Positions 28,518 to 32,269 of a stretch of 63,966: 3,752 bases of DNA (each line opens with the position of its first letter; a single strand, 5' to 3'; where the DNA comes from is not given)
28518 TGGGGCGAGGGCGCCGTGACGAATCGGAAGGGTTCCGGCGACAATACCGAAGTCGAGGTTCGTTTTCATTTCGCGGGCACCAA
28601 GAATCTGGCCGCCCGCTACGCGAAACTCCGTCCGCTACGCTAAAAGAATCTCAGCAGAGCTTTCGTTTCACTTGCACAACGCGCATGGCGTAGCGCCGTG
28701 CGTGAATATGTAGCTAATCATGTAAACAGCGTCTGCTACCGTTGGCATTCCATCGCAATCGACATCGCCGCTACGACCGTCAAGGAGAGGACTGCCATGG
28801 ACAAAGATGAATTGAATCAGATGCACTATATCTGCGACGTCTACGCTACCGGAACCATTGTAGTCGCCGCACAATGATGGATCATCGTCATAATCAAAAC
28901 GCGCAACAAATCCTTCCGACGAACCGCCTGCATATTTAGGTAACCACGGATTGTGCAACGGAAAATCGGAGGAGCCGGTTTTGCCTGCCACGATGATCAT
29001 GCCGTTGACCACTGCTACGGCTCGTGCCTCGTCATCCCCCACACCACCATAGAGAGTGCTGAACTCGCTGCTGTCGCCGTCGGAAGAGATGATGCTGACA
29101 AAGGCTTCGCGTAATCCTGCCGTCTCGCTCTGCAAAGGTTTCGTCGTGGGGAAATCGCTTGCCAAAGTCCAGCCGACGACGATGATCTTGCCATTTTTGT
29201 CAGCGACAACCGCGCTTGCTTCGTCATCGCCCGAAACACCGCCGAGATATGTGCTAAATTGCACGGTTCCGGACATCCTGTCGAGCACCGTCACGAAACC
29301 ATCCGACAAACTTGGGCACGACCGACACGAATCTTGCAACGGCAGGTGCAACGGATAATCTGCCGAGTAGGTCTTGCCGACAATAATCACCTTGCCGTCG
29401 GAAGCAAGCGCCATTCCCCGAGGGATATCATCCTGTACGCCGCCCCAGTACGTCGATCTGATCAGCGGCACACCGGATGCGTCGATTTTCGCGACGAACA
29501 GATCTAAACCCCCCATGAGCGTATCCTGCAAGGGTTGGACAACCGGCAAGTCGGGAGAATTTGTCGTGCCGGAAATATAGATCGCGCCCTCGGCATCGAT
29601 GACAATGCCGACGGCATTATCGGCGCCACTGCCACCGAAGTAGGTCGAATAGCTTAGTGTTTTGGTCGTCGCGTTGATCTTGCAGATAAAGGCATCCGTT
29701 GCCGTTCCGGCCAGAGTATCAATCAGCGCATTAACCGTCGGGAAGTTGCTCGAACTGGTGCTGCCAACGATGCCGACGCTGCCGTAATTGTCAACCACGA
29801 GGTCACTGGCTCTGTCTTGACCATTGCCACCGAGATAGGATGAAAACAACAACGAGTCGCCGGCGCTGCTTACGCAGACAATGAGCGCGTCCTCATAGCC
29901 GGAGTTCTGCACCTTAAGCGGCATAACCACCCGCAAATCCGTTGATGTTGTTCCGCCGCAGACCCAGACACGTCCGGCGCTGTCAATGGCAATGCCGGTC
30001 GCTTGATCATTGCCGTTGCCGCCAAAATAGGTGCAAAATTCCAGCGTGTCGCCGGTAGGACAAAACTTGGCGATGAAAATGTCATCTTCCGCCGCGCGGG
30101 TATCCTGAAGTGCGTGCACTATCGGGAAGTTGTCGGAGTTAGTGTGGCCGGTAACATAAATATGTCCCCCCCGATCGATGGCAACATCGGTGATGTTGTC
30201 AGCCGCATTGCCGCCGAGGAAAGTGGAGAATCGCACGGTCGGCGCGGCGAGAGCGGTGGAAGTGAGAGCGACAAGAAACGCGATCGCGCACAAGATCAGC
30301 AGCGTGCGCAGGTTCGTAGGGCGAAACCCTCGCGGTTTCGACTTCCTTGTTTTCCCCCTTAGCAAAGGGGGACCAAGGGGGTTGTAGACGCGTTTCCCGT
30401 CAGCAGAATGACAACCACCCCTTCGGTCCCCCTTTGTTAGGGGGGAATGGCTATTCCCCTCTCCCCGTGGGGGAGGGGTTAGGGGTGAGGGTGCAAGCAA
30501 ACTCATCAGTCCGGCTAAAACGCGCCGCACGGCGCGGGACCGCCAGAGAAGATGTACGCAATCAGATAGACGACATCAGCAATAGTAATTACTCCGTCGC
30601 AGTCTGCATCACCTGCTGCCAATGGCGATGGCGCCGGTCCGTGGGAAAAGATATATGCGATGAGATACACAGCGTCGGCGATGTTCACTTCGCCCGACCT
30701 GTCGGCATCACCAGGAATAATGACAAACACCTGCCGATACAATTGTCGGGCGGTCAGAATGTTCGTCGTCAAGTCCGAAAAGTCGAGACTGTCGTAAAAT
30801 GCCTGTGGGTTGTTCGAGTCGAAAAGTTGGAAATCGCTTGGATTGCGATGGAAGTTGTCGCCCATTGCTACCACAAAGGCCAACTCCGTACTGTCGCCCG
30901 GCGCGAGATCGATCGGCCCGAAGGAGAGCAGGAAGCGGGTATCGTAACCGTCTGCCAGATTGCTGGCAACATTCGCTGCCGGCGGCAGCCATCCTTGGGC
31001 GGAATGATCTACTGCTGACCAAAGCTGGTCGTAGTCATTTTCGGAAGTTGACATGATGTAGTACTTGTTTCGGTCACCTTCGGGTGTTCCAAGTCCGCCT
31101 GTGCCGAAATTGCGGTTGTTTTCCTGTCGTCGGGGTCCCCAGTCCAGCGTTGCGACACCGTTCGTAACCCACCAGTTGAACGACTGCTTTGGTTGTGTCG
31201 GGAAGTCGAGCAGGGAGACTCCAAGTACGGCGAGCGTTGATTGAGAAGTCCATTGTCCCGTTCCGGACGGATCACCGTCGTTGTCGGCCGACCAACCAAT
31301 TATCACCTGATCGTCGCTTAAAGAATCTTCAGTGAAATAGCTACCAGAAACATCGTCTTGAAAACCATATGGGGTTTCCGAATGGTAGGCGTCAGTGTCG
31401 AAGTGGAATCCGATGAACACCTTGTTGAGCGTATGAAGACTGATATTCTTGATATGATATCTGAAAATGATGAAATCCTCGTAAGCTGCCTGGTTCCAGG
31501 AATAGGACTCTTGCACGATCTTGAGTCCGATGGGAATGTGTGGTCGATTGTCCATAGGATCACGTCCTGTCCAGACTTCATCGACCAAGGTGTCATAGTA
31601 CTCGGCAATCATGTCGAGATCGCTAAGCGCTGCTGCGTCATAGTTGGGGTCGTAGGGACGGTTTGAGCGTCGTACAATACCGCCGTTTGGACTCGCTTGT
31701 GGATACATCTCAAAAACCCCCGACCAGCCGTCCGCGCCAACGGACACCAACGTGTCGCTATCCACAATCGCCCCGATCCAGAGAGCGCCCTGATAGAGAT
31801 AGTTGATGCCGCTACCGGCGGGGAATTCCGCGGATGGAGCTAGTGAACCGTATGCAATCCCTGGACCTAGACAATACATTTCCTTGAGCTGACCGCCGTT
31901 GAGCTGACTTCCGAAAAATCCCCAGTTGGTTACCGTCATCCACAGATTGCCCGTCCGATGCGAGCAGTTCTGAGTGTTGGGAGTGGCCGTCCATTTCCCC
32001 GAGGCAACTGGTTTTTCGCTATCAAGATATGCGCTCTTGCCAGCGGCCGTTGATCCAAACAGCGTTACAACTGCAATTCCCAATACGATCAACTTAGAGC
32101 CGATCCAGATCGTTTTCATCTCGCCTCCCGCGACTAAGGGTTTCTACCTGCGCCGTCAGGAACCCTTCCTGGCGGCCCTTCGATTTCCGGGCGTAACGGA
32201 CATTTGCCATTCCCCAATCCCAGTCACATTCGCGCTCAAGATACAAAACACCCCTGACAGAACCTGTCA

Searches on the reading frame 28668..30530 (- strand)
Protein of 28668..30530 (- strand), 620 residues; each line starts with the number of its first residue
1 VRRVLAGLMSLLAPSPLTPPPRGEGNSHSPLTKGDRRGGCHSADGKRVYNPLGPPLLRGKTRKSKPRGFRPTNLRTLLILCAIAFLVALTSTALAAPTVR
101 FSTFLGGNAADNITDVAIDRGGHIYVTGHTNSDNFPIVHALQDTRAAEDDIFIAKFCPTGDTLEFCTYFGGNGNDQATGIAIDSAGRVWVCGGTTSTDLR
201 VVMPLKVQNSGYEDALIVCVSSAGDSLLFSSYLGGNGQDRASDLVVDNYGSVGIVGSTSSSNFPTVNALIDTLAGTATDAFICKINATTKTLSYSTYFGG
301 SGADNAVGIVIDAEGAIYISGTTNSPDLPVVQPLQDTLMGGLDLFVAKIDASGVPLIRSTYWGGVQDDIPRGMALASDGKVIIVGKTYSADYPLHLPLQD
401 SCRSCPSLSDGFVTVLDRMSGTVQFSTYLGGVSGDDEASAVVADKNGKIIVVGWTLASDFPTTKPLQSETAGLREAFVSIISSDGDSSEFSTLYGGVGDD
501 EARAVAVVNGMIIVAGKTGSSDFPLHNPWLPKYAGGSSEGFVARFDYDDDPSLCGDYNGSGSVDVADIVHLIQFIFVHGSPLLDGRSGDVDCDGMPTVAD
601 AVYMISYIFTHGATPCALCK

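Call 7: search_protein_families(library=pfam, proteins=[window:28668-30530:-], max_evalue=0.01)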
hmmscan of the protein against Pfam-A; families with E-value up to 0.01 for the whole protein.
window:28668-30530:- (620 aa): 4 families
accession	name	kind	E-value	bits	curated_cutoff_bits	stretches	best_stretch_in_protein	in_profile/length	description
PF06739.17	SBBP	-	8.5e-29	99.7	20.5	4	102-136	3-38/38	Beta-propeller repeat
PF17164.10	DUF5122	-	8.8e-05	23.1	27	0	377-390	2-15/36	Domain of unknown function (DUF5122) beta-propeller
PF00404.24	Dockerin_1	-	0.00039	21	22.9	1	555-608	2-56/57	Dockerin type I domain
PF01436.27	NHL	-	0.0012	19.2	20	0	176-191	3-18/28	NHL repeat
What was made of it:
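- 28668..30530 (-): Candidate cargo: SBBP beta-propeller + C-terminal dockerin. Call 7 (Pfam Dockerin_1 21 bits, just under the cut-off).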

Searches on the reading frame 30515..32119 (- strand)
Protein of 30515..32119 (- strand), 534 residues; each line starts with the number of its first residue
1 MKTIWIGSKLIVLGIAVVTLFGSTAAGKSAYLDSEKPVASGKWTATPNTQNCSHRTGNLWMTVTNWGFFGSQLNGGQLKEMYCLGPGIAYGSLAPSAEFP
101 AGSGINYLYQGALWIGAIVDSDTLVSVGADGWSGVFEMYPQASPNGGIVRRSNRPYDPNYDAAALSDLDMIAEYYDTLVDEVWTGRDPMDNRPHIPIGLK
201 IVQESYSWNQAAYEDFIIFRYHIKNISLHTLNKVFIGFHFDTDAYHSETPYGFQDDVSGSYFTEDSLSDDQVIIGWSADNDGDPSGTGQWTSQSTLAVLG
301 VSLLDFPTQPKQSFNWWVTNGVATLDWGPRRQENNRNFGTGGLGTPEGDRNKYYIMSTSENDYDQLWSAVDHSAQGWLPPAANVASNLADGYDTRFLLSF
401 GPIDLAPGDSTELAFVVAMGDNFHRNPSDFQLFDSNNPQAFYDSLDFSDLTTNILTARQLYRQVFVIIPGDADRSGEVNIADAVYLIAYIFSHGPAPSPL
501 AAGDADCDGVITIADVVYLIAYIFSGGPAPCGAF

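Call 7: search_protein_families(library=pfam, proteins=[window:30515-32119:-], max_evalue=0.01)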
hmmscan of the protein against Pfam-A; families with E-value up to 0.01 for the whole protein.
window:30515-32119:- (534 aa): 1 family
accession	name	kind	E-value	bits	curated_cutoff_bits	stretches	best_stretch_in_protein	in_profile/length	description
PF00404.24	Dockerin_1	-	6.8e-07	29.8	22.9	1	469-523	1-56/57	Dockerin type I domain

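Call 71: search_solved_structures(query=window:30515-32119:-, max_evalue=0.01)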
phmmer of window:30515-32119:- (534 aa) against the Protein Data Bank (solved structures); distinct sequences matched with E-value up to 0.01: 2.
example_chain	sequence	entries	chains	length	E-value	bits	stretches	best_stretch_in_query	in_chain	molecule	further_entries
8x39_A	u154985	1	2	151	0.003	19.7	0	469-529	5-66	Serine protease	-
8x3a_A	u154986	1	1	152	0.0031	19.6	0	469-529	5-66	Serine protease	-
